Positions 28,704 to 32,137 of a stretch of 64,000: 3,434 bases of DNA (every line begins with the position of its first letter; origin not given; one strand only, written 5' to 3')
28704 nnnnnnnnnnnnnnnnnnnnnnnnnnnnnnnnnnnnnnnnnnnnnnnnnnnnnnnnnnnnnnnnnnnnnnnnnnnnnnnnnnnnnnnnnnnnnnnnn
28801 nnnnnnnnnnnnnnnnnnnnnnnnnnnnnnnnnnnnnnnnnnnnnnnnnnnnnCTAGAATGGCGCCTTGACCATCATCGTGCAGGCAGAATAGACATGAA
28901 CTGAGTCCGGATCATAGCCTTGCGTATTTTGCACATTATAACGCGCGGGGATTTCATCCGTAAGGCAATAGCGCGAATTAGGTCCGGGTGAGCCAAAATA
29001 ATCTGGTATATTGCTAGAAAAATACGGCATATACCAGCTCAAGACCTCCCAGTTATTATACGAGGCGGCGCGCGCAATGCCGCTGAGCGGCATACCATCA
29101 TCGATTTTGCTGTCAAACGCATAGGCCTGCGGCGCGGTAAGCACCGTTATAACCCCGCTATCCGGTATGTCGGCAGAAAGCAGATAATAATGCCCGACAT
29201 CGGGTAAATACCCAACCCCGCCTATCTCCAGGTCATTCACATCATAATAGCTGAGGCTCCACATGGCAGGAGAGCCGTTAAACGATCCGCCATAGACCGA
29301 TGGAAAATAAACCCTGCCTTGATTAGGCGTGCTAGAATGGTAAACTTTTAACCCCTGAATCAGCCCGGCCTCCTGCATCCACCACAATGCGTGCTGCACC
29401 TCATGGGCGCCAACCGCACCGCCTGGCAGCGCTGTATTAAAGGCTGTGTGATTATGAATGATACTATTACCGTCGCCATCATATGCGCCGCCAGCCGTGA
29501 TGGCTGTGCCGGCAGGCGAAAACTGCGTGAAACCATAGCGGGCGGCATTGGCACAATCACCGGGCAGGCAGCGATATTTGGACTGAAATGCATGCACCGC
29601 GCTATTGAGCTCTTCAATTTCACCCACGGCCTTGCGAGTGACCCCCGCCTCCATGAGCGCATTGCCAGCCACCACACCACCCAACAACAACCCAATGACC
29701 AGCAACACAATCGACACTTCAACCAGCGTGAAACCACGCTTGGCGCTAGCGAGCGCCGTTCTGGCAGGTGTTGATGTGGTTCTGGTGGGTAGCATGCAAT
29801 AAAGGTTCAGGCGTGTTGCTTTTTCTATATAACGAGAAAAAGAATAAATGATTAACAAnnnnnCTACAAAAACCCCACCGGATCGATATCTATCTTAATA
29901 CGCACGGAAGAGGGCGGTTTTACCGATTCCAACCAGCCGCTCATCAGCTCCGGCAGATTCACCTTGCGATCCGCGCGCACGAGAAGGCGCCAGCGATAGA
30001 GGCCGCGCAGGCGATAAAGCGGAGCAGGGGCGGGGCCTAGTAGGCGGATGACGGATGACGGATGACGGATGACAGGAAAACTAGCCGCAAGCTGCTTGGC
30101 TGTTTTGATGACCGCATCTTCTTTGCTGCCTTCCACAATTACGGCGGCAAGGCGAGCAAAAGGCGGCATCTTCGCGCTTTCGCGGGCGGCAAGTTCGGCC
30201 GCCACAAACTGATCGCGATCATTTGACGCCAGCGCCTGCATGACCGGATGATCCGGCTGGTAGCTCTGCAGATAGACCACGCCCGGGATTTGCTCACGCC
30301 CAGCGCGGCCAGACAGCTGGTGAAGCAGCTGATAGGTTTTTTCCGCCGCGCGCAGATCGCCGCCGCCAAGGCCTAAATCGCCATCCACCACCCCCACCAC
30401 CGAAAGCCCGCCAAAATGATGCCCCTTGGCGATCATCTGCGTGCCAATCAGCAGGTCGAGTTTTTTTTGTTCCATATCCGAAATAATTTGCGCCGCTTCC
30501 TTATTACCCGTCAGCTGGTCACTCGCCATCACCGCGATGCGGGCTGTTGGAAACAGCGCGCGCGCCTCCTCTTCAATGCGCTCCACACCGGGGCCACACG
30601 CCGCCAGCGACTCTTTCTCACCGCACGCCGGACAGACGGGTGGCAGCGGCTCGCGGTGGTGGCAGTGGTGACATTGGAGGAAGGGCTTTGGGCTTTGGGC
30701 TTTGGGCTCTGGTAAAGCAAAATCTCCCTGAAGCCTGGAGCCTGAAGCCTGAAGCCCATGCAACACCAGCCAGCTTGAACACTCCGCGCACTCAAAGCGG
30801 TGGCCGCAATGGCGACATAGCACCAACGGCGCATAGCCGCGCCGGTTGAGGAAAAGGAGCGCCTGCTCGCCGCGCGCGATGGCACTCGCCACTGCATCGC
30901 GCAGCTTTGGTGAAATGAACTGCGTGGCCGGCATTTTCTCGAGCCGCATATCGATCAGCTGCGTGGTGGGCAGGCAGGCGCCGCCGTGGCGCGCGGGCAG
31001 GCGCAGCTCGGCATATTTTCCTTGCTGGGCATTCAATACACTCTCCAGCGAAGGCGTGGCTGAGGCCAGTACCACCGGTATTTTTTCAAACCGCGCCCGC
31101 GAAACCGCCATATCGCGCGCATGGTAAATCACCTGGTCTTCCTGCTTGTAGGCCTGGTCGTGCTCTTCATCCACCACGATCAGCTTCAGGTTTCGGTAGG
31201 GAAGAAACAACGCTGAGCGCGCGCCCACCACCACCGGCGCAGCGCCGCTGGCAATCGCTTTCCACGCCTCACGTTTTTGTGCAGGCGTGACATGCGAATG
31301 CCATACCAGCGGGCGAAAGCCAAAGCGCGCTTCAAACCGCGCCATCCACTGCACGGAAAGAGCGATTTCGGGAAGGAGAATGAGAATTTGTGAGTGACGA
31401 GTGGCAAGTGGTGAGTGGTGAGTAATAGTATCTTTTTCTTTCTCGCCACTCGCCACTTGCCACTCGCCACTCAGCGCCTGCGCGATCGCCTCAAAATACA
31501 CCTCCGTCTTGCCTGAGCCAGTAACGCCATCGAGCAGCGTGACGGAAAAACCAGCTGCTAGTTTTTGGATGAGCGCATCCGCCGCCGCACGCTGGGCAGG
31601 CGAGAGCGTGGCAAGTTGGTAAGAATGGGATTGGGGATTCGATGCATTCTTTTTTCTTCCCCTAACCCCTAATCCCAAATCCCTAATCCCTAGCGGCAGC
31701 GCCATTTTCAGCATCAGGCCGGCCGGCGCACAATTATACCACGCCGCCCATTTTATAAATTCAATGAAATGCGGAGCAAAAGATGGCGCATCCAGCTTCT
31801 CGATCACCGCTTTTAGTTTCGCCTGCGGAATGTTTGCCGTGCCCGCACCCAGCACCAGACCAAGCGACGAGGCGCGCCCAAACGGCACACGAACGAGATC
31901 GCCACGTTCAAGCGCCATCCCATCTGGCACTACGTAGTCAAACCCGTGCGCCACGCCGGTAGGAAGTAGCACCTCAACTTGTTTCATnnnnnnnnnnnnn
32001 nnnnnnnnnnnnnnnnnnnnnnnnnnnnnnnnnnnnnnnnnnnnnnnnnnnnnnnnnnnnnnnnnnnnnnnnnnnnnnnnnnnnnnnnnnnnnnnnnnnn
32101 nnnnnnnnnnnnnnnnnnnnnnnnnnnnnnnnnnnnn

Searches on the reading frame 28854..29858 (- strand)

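Call 27: search_protein_families(library=pfam, proteins=[window:28854-29858:-])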
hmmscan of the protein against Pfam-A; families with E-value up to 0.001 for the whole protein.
window:28854-29858:- (334 aa): 1 family
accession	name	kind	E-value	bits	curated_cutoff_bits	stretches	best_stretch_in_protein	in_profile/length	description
PF07963.17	N_methyl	-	1.8e-05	24.5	21.2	1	39-62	3-26/27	Prokaryotic N-terminal methylation motif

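Call 78: search_protein_families(library=ncbifam, max_evalue=0.01, proteins=[window:28854-29858:-])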
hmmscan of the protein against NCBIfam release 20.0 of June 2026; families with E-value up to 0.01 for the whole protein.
window:28854-29858:- (334 aa): 4 families
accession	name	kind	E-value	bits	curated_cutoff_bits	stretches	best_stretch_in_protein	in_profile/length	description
TIGR02532.1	IV_pilin_GFxxxE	domain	4e-06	26.4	16.3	1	40-62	1-23/24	prepilin-type N-terminal cleavage/methylation domain-containing protein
TIGR01710.1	typeII_sec_gspG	equivalog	7.4e-05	22.8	88.85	1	41-96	1-57/134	type II secretion system major pseudopilin GspG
TIGR01708.2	typeII_sec_gspH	equivalog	0.00021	21.3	80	1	41-66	2-27/169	type II secretion system minor pseudopilin GspH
NF040999.1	pilin_ComGC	equivalog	0.0082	16.3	75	0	41-59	2-20/84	competence type IV pilus major pilin ComGC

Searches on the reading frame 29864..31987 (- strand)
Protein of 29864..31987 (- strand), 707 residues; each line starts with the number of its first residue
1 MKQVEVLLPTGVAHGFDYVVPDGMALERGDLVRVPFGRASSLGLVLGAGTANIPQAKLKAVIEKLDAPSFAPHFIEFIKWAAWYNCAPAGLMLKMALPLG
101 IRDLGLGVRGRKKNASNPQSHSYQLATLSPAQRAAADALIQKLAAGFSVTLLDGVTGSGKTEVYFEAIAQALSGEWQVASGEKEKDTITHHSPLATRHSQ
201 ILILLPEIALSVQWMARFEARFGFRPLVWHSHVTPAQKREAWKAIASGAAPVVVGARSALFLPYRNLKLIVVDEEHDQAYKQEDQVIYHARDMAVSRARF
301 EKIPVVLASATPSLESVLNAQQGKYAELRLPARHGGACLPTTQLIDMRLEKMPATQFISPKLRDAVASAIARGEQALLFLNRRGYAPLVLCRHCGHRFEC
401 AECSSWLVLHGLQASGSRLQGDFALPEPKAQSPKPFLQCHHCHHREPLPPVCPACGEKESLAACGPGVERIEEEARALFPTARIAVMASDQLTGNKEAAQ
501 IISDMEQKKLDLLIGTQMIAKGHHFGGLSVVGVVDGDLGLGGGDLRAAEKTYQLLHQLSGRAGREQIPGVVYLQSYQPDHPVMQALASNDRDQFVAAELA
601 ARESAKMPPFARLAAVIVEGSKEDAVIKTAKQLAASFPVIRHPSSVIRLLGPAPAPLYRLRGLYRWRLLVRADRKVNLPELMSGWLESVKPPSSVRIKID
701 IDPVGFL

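Call 27: search_protein_families(library=pfam, proteins=[window:29864-31987:-])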
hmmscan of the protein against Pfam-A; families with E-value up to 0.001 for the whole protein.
window:29864-31987:- (707 aa): 5 families
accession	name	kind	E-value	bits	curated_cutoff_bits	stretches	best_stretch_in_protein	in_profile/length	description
PF18074.6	PriA_C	-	1.9e-21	77.1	26.9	1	609-703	1-95/95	Primosomal protein N C-terminal domain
PF00270.35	DEAD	-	1.6e-19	70.6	26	1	130-317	2-164/167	DEAD/DEAH box helicase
PF17764.6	PriA_3primeBD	-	7.8e-19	67.8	22.7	1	5-98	1-96/96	3'DNA-binding domain (3'BD)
PF04851.21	ResIII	-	1.1e-09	38.8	22.5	1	127-287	3-147/164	Type III restriction enzyme, res subunit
PF00271.37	Helicase_C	-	1.2e-06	29.2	23.5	1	470-564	27-108/110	Helicase conserved C-terminal domain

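Call 35: find_related_loci(query=window:29864-31987:-, collection=metagenome_contigs, flank=8000)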
Query window:29864-31987:- (707 aa) in metagenome_contigs; peptide patterns used: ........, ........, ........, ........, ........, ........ (x = any residue, [..] = any of these).
600 stretches matched a pattern (row limit reached: there are more); 528 encode a relative of the query (tblastn E <= 1e-3); the best 80 are kept; 80 distinct loci.
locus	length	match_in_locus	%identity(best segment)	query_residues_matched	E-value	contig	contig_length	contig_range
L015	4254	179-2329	43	2-707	0e+0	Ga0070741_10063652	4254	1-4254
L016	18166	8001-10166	43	2-707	0e+0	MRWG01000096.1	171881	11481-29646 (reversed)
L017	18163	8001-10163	44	2-707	0e+0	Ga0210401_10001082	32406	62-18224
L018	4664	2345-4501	44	4-707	0e+0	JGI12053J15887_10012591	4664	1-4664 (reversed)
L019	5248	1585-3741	44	4-707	0e+0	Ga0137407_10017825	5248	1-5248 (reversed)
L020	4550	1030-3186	44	4-707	0e+0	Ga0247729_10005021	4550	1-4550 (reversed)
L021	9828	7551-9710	43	4-707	0e+0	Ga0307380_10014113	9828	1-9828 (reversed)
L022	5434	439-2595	43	4-707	0e+0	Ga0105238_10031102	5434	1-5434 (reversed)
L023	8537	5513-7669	43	4-707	0e+0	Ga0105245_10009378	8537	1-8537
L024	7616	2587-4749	43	2-707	0e+0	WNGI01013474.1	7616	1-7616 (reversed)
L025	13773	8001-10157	44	4-707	0e+0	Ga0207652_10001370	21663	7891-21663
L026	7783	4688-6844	44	4-707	0e+0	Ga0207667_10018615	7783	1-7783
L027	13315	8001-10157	44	4-707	0e+0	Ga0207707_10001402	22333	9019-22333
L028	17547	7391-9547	44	4-707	0e+0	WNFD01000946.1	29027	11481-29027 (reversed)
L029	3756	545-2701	44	4-707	0e+0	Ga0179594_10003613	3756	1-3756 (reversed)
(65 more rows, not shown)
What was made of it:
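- Tried and rejected: Metagenome scan with PriA (call 35).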

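Call 36: find_homologous_proteins(query=window:29864-31987:-, max_evalue=1e-50)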
Query window:29864-31987:- (707 aa): 8000 proteins with E <= 1e-50 among 8000 candidates; the best 120 are listed.
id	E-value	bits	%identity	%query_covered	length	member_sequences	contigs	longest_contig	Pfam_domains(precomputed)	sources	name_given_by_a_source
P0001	0.0e+0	1595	100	100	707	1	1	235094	PF17764.7,PF00270.36,PF00271.38,PF18074.7,PF04851.22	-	-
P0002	0.0e+0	1396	89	100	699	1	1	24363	PF17764.7,PF00270.36,PF00271.38,PF18074.7,PF04851.22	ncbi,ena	-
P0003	0.0e+0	1286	81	100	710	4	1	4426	PF17764.7,PF00270.36,PF00271.38,PF18074.7,PF04851.22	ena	-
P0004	0.0e+0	1206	76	100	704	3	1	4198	PF17764.7,PF00270.36,PF00271.38,PF18074.7,PF04851.22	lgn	-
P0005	0.0e+0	1012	66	100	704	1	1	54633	PF17764.7,PF00270.36,PF18074.7,PF04851.22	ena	-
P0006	5.1e-295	998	66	100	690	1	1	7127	PF17764.7,PF00270.36,PF18074.7,PF04851.22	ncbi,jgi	jgi:primosomal protein N' (replication factor Y)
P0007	3.2e-287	973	63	100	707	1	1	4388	PF17764.7,PF00270.36,PF00271.38,PF18074.7,PF04851.22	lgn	-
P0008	1.6e-276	937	61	100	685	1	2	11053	PF17764.7,PF00270.36,PF00271.38,PF18074.7,PF04851.22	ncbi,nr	ncbi:MAG: primosomal protein N' [Pseudomonadota bacterium]|nr:primosomal protein N' [Pseudomonadota 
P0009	1.3e-275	934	62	100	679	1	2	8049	PF17764.7,PF00270.36,PF18074.7,PF04851.22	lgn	-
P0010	3.6e-272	923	60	100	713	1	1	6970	PF17764.7,PF00270.36,PF00271.38,PF18074.7,PF04851.22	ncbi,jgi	jgi:primosomal protein N' (replication factor Y)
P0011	2.6e-271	920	61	100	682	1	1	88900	PF17764.7,PF00270.36,PF00271.38,PF18319.8,PF18074.7,PF04851.22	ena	-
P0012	4.8e-270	916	58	100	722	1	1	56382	PF17764.7,PF00270.36,PF18074.7,PF04851.22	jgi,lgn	-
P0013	1.7e-269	914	60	100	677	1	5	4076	PF17764.7,PF00270.36,PF00271.38,PF18319.8,PF18074.7,PF04851.22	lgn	-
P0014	3.4e-267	906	59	100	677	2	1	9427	PF17764.7,PF00270.36,PF00271.38,PF18319.8,PF18074.7,PF04851.22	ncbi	-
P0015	1.1e-265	901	60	100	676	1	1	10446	PF17764.7,PF00270.36,PF18319.8,PF18074.7,PF04851.22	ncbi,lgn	-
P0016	1.4e-264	898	60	100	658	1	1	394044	PF17764.7,PF00270.36,PF00271.38,PF18319.8,PF18074.7,PF04851.22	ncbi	-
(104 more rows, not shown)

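Call 41: find_encoding_contigs(protein=P0003, flank=10000, max_places=2)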
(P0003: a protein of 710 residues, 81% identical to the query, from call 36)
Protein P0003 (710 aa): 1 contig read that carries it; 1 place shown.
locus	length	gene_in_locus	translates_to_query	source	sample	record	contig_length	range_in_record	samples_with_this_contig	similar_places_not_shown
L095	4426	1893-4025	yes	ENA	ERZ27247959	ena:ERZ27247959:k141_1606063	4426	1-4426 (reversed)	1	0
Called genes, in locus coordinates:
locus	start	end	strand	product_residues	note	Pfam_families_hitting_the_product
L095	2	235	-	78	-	?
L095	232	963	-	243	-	PF04340:DUF484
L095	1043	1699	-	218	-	PF00923:TAL_FSA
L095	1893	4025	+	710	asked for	PF17764:PriA_3primeBD, PF00270:DEAD, PF04851:ResIII, PF00271:Helicase_C (faint), PF18074:PriA_C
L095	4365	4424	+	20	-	?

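Call 42: find_encoding_contigs(protein=P0005, flank=10000, max_places=2)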
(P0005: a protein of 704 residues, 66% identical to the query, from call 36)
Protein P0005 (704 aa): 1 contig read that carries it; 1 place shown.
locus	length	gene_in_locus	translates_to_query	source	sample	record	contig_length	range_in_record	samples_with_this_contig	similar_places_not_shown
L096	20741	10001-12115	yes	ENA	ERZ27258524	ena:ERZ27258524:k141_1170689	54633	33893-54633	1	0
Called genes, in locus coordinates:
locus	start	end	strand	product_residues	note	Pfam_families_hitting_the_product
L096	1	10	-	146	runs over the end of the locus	PF01575:MaoC_dehydratas, PF13452:FAS1_DH_region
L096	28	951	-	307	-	PF07549:Sec_GG, PF02355:SecD_SecF_C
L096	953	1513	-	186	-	PF08712:Nfu_N, PF01106:NifU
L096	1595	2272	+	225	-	PF01161:PBP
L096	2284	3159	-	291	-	PF14378:PAP2_3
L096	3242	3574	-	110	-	PF04956:TrbC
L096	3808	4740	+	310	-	PF02899:Phage_int_SAM_1, PF00589:Phage_integrase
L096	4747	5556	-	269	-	-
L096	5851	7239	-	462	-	PF07396:Porin_O_P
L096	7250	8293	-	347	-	PF12849:PBP_like_2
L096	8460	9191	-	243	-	PF04340:DUF484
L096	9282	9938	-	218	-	PF00923:TAL_FSA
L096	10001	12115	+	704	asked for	PF17764:PriA_3primeBD, PF00270:DEAD, PF04851:ResIII, PF18074:PriA_C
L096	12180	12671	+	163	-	-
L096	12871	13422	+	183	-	PF00213:OSCP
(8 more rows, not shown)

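Call 43: find_encoding_contigs(protein=P0006, flank=10000, max_places=2)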
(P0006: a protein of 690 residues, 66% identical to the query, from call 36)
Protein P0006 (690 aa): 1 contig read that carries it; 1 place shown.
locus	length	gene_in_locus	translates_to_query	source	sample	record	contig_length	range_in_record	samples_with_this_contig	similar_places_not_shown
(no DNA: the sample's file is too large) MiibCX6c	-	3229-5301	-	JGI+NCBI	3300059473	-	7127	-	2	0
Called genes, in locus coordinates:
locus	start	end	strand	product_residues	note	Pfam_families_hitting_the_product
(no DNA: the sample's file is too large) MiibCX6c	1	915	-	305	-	?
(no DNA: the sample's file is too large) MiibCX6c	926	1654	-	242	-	PF04340:DUF484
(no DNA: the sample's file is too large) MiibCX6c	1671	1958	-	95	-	-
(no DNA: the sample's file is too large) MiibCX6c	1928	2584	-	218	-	PF00923:TAL_FSA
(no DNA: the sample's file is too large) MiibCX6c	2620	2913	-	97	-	PF12441:CopG_antitoxin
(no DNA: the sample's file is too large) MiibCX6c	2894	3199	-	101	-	PF04365:BrnT_toxin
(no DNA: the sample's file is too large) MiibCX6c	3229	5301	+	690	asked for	PF17764:PriA_3primeBD, PF04851:ResIII, PF00270:DEAD, PF18074:PriA_C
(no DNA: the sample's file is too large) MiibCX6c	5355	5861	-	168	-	-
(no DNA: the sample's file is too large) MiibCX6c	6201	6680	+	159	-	-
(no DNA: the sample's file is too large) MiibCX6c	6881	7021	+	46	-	-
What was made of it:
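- Tried and rejected: One look-up (P0006) returned no DNA (call 43).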

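Call 44: find_encoding_contigs(protein=P0016, flank=10000, max_places=1)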
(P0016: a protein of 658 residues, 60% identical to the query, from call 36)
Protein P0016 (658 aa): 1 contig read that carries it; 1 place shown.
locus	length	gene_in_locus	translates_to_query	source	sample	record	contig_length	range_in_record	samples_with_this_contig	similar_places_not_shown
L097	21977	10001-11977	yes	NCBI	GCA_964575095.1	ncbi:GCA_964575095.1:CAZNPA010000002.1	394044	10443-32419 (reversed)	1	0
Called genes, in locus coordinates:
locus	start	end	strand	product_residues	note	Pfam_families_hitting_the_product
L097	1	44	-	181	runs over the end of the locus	PF08712:Nfu_N, PF01106:NifU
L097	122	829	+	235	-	PF01161:PBP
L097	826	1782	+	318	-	PF14378:PAP2_3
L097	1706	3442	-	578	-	-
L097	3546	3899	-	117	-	PF04956:TrbC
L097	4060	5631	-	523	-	PF00512:HisKA, PF02518:HATPase_c, PF00072:Response_reg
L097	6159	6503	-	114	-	-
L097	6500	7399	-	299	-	-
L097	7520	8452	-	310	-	PF02899:Phage_int_SAM_1, PF00589:Phage_integrase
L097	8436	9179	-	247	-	PF04340:DUF484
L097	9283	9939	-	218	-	PF00923:TAL_FSA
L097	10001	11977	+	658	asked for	PF17764:PriA_3primeBD, PF04851:ResIII, PF00270:DEAD, PF00271:Helicase_C (faint), PF18319:Zn_ribbon_PriA (weak), PF18074:PriA_C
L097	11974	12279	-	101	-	-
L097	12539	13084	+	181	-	PF00213:OSCP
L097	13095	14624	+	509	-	PF02874:ATP-synt_ab_N, PF00006:ATP-synt_ab, PF00306:ATP-synt_ab_C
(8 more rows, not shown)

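Call 45: find_encoding_contigs(protein=P0011, flank=10000, max_places=1)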
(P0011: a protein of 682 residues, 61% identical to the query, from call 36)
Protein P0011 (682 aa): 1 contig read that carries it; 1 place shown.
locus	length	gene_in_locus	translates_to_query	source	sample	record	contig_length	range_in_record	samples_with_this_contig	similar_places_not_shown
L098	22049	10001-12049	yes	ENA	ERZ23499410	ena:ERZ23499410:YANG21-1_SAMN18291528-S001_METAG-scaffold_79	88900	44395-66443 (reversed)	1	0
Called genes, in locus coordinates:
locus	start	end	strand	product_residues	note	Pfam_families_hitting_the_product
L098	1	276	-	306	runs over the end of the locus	PF07549:Sec_GG, PF02355:SecD_SecF_C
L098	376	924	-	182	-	PF08712:Nfu_N, PF01106:NifU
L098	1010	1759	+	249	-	PF01161:PBP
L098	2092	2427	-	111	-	PF04956:TrbC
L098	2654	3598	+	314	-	PF13692:Glyco_trans_1_4 (weak), PF00534:Glycos_transf_1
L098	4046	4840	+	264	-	PF13469:Sulfotransfer_3 (faint)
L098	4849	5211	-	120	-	PF01042:Ribonuc_L-PSP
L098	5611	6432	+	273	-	PF00404:Dockerin_1 (weak)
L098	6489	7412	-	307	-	PF02899:Phage_int_SAM_1, PF13495:Phage_int_SAM_4 (faint), PF00589:Phage_integrase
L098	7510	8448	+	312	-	-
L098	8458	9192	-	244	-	PF04340:DUF484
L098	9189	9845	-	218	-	PF00923:TAL_FSA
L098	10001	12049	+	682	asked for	PF17764:PriA_3primeBD, PF04851:ResIII, PF00270:DEAD, PF00271:Helicase_C (faint), PF18319:Zn_ribbon_PriA, PF18074:PriA_C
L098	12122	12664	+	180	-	PF00213:OSCP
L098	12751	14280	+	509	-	PF02874:ATP-synt_ab_N, PF00006:ATP-synt_ab, PF00306:ATP-synt_ab_C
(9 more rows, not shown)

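Call 46: find_encoding_contigs(protein=P0012, flank=10000, max_places=1)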
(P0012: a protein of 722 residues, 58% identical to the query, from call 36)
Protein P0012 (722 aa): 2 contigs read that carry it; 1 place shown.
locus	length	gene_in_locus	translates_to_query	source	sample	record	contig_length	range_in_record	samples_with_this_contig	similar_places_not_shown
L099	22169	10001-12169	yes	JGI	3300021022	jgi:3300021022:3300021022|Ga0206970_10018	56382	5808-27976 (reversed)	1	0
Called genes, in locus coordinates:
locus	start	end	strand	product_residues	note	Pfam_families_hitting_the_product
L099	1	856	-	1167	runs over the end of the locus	PF27156:RP005_N, PF07992:Pyr_redox_2 (weak)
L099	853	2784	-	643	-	PF00009:GTP_EFTU, PF01926:MMR_HSR1 (faint), PF20720:nSTAND3 (faint), PF03144:GTP_EFTU_D2 (faint), PF22594:GTP-eEF1A_C, PF01583:APS_kinase, PF13238:AAA_18 (weak), PF13671:AAA_33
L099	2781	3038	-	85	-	-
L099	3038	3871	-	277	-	PF01507:PAPS_reduct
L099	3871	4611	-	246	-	PF01507:PAPS_reduct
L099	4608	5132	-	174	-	PF13241:NAD_binding_7, PF14824:Sirohm_synth_M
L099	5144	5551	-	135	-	-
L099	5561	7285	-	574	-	PF03460:NIR_SIR_ferr, PF01077:NIR_SIR, PF03460:NIR_SIR_ferr, PF01077:NIR_SIR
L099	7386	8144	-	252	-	PF06750:A24_N_bact, PF01478:Peptidase_A24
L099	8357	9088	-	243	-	PF04340:DUF484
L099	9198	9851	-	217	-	PF00923:TAL_FSA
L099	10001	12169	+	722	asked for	PF17764:PriA_3primeBD, PF00270:DEAD, PF04851:ResIII, PF18074:PriA_C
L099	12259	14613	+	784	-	PF02737:3HCDH_N, PF00725:3HCDH, PF00378:ECH_1, PF16113:ECH_2 (weak)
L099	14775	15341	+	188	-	-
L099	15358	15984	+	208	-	-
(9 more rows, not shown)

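Call 69: search_solved_structures(query=window:29864-31987:-, show_alignments=1, max_evalue=1e-20)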
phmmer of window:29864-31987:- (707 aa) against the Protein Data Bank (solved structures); distinct sequences matched with E-value up to 1e-20: 5.
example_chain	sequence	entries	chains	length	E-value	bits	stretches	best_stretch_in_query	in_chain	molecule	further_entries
6dcr_A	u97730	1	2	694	1.1e-115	390.7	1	197-704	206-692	Primosomal protein N'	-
8fak_H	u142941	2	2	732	4.4e-113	382.1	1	198-704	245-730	Primosomal protein N'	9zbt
9zbu_H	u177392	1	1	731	4.7e-113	382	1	198-704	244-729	Replication restart protein PriA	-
4nl4_H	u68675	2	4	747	1e-112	380.9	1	132-704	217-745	Primosome assembly protein PriA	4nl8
6dgd_A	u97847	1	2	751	1.1e-112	380.8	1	132-704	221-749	Primosomal protein N'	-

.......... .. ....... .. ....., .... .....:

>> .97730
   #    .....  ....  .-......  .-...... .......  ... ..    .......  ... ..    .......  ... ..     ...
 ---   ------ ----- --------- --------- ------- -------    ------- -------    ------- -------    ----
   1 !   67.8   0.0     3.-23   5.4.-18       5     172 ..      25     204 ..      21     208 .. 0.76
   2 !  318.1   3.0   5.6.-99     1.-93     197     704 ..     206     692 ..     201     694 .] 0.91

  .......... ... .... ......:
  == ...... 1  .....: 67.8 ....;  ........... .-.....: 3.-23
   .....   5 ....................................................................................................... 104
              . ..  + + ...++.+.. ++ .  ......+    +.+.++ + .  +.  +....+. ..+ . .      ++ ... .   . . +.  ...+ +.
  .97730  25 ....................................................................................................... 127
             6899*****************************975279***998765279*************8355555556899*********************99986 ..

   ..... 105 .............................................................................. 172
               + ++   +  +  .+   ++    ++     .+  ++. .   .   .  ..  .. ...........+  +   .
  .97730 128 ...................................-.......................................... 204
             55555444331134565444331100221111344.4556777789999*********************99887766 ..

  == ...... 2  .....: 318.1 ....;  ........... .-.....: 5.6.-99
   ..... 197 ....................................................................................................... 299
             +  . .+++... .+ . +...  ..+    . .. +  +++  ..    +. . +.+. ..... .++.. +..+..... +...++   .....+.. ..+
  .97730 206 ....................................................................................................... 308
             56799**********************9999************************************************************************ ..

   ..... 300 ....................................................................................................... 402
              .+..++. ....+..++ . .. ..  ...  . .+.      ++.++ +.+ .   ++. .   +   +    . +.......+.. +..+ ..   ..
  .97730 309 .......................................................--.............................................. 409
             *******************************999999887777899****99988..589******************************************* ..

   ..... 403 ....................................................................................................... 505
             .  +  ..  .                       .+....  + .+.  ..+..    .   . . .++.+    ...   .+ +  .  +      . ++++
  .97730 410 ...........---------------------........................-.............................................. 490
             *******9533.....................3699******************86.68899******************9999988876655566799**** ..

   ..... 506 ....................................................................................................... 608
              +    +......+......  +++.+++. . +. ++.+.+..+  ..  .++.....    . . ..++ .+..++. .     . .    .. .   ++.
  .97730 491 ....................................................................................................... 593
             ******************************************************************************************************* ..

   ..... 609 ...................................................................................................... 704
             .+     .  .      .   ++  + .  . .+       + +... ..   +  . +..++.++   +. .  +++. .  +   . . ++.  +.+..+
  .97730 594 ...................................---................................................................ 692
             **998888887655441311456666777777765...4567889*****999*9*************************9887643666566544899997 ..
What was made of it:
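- Sites 2 and 3 of priA are insertions relative to the solved E. coli PriA (6dcr, call 69).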
